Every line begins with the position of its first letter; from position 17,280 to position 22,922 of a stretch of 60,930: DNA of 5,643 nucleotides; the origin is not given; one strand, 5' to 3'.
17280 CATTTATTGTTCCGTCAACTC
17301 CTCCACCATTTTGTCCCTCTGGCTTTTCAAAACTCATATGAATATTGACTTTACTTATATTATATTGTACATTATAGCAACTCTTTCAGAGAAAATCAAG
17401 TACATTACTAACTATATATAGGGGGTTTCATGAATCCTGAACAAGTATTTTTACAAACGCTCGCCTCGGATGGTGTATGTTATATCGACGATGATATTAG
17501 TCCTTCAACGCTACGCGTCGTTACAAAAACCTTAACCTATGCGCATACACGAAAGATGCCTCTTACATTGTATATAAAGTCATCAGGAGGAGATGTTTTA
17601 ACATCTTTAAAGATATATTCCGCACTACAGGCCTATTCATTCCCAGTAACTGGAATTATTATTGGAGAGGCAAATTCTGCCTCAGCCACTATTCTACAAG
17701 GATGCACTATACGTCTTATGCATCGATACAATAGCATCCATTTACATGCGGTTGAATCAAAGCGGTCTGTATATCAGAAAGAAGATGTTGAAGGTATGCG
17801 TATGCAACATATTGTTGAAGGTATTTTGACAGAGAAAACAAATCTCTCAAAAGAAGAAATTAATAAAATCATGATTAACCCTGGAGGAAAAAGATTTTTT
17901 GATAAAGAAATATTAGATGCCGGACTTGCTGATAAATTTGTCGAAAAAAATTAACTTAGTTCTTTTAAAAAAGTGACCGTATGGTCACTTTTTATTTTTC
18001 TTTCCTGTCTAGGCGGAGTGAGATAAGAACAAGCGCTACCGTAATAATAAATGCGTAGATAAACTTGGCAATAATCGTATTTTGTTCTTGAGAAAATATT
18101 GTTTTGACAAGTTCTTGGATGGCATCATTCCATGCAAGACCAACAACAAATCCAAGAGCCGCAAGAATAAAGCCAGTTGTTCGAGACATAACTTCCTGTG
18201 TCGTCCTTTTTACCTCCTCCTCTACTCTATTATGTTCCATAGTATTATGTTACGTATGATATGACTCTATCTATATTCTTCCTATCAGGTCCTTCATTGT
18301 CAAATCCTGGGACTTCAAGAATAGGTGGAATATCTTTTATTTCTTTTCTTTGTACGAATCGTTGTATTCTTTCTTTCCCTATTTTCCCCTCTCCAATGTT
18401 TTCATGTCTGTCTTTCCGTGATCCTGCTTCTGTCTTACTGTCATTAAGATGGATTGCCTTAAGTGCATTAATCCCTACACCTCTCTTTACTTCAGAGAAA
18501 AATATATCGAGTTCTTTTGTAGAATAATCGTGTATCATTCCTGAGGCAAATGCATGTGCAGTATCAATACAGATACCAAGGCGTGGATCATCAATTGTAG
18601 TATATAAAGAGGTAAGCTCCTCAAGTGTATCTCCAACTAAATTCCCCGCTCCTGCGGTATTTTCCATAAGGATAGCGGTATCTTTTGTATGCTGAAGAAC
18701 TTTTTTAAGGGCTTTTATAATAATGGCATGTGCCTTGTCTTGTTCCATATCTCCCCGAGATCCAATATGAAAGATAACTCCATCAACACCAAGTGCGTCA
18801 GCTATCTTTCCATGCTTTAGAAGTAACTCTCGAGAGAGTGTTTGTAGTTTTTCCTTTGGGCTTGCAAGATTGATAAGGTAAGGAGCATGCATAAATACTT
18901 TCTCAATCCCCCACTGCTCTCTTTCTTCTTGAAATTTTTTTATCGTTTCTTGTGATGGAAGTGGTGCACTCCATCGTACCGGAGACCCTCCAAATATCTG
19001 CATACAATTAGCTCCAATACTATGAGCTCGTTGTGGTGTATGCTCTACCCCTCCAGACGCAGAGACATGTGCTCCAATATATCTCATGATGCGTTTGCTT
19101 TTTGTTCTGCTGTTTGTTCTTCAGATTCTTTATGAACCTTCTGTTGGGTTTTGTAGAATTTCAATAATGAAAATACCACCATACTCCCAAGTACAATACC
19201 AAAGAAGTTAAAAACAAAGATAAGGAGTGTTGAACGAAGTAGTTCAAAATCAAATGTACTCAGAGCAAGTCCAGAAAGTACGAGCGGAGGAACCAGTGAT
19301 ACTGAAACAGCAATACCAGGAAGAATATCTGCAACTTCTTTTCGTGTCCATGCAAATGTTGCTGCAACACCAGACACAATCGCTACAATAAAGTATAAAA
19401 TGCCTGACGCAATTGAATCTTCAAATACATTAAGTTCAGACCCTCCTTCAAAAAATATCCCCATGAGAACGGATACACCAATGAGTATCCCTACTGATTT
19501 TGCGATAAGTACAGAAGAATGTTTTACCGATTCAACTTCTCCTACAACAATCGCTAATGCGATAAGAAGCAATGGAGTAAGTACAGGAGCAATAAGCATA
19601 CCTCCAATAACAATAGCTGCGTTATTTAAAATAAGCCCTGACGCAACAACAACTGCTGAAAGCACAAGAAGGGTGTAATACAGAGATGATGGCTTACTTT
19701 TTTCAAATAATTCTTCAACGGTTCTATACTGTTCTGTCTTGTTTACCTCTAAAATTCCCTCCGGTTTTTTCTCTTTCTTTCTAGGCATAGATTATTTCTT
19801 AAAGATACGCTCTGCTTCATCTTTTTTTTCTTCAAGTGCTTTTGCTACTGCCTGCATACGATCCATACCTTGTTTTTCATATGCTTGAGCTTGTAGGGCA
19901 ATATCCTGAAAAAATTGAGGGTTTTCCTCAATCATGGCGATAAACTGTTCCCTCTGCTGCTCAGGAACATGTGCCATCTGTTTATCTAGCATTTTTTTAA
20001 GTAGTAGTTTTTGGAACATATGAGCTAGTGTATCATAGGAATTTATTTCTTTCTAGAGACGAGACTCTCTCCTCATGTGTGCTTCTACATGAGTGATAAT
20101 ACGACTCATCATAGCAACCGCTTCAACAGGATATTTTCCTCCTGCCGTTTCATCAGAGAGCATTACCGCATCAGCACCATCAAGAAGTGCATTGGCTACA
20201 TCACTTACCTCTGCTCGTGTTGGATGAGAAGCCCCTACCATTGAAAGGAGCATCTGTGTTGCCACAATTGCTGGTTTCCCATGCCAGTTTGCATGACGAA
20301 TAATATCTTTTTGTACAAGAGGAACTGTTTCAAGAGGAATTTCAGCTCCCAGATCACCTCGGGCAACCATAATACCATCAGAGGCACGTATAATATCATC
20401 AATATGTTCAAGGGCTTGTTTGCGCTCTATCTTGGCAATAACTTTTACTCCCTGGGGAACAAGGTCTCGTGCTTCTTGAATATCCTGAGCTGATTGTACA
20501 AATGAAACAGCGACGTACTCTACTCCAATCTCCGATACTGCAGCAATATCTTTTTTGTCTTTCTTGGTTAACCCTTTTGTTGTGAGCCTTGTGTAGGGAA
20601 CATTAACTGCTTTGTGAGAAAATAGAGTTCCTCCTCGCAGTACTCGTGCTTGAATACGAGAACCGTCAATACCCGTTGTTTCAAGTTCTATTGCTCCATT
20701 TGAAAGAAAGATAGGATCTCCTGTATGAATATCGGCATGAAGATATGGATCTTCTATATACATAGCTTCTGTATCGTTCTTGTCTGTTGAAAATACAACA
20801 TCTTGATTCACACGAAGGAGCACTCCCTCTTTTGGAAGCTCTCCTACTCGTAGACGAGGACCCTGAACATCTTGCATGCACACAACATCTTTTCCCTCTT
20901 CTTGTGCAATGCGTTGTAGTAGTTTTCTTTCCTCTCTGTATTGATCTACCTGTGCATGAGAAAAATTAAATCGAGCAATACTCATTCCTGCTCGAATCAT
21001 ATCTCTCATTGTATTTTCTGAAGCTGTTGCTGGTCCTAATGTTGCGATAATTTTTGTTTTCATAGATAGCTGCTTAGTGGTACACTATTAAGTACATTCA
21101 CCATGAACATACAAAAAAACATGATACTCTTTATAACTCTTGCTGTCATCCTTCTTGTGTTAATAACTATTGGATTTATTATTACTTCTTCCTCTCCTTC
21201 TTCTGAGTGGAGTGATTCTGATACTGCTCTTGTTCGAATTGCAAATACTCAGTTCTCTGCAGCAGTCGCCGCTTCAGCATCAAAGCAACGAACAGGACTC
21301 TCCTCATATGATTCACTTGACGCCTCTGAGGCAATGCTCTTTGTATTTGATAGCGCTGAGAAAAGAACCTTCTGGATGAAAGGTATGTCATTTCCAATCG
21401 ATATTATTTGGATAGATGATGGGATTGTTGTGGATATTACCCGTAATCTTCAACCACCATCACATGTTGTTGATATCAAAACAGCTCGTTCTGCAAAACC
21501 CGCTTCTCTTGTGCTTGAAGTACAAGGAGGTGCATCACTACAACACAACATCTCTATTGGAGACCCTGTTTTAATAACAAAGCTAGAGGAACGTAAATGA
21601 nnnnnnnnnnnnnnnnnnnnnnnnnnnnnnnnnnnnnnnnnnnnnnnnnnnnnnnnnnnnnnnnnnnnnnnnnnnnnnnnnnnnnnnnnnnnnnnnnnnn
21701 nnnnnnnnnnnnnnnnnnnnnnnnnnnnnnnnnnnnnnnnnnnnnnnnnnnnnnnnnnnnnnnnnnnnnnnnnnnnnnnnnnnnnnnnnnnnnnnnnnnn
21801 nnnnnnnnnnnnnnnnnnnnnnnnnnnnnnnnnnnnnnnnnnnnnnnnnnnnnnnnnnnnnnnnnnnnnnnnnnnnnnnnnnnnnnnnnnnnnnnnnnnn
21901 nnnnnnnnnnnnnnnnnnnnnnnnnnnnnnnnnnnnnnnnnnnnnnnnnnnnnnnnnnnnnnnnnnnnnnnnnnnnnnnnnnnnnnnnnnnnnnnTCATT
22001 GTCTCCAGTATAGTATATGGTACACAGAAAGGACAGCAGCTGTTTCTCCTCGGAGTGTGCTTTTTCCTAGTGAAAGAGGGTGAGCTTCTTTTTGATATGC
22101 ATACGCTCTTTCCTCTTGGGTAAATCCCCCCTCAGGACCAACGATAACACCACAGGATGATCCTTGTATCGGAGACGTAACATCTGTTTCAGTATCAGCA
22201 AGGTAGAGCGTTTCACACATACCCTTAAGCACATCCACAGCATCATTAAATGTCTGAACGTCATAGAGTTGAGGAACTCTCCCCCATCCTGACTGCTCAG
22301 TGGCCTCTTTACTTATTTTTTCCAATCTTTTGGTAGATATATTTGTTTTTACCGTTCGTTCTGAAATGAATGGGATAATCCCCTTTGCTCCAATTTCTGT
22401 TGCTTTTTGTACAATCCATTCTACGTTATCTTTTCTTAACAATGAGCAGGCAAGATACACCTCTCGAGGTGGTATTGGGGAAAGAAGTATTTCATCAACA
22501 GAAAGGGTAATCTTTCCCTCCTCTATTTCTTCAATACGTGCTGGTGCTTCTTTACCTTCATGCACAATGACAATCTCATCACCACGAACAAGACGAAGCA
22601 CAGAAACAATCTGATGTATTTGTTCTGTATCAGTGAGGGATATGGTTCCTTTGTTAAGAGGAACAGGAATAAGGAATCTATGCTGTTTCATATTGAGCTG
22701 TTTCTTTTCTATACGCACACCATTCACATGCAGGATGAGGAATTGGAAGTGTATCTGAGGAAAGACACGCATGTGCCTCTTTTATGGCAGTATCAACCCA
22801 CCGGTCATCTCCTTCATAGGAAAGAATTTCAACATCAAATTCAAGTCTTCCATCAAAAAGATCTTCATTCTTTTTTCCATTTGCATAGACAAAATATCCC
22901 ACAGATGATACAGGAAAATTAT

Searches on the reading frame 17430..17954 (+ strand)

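Call 46: search_protein_families(library=pfam, proteins=[window:17430-17954:+], max_evalue=0.001)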
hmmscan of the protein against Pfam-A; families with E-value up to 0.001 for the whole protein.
window:17430-17954:+ (174 aa): 1 family
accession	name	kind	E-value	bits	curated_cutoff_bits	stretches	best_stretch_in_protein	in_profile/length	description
PF00574.28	CLP_protease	-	3.4e-12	47.1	20.2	1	10-173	12-181/182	Clp protease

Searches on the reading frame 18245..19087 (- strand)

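Call 46: search_protein_families(library=pfam, proteins=[window:18245-19087:-], max_evalue=0.001)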
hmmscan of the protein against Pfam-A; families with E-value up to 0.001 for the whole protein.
window:18245-19087:- (280 aa): 1 family
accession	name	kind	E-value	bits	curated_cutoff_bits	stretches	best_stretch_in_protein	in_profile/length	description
PF01261.30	AP_endonuc_2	-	3.8e-41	141.9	31.1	1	19-267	2-234/249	Xylose isomerase-like TIM barrel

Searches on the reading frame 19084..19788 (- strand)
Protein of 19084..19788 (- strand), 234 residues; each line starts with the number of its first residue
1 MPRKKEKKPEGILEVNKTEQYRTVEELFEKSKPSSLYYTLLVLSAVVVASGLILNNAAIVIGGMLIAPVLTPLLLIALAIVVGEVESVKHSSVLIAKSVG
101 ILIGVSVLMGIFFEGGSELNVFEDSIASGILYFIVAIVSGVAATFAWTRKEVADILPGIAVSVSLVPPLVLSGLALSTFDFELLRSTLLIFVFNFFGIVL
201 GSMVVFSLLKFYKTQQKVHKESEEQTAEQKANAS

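Call 46: search_protein_families(library=pfam, proteins=[window:19084-19788:-], max_evalue=0.001)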
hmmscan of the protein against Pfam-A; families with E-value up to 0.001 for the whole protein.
window:19084-19788:- (234 aa): 1 family
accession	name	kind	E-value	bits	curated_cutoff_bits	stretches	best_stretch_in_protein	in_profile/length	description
PF04087.19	DUF389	-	3.6e-24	85.8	23.9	1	64-200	1-137/137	Domain of unknown function (DUF389)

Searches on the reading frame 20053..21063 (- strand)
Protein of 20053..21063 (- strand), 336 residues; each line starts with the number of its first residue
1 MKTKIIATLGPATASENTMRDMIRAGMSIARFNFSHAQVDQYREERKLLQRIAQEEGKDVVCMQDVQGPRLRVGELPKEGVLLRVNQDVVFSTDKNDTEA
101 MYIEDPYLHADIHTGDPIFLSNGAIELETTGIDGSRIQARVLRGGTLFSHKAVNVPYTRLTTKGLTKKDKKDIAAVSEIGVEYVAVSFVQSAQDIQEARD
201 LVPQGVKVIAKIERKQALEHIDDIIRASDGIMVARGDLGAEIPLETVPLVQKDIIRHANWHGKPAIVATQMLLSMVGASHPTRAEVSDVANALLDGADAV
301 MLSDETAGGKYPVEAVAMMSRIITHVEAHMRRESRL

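Call 46: search_protein_families(library=pfam, proteins=[window:20053-21063:-], max_evalue=0.001)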
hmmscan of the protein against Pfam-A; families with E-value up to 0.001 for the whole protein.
window:20053-21063:- (336 aa): 1 family
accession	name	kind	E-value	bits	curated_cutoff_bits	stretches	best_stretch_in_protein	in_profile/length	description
PF00224.27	PK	-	1.5e-98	330.4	30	1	2-316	3-328/328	Pyruvate kinase, barrel domain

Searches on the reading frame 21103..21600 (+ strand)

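Call 46: search_protein_families(library=pfam, proteins=[window:21103-21600:+], max_evalue=0.001)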
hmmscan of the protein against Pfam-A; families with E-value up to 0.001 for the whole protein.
window:21103-21600:+ (165 aa): 1 family
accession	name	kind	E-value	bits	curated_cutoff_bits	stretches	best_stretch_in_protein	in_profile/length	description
PF02643.20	DUF192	-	3.4e-25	88.4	27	1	52-156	2-94/96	Uncharacterized ACR, COG1430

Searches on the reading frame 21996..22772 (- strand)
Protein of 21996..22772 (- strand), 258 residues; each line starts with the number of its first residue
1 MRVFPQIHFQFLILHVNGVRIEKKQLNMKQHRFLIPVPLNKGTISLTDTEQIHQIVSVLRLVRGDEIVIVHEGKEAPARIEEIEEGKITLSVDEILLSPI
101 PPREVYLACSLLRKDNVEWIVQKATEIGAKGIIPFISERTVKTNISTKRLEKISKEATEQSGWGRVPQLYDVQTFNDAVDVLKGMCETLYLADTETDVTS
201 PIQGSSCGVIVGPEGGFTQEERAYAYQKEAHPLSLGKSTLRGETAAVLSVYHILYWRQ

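Call 46: search_protein_families(library=pfam, proteins=[window:21996-22772:-], max_evalue=0.001)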
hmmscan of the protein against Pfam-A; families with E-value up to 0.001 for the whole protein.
window:21996-22772:- (258 aa): 2 families
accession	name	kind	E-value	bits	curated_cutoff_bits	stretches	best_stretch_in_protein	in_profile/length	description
PF04452.19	Methyltrans_RNA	-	1.2e-37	129.4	23.9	1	102-250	4-161/165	RNA methyltransferase domain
PF20260.4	PUA_4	-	1e-07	32.3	23.9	1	46-92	1-47/48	RNA methyltransferase PUA domain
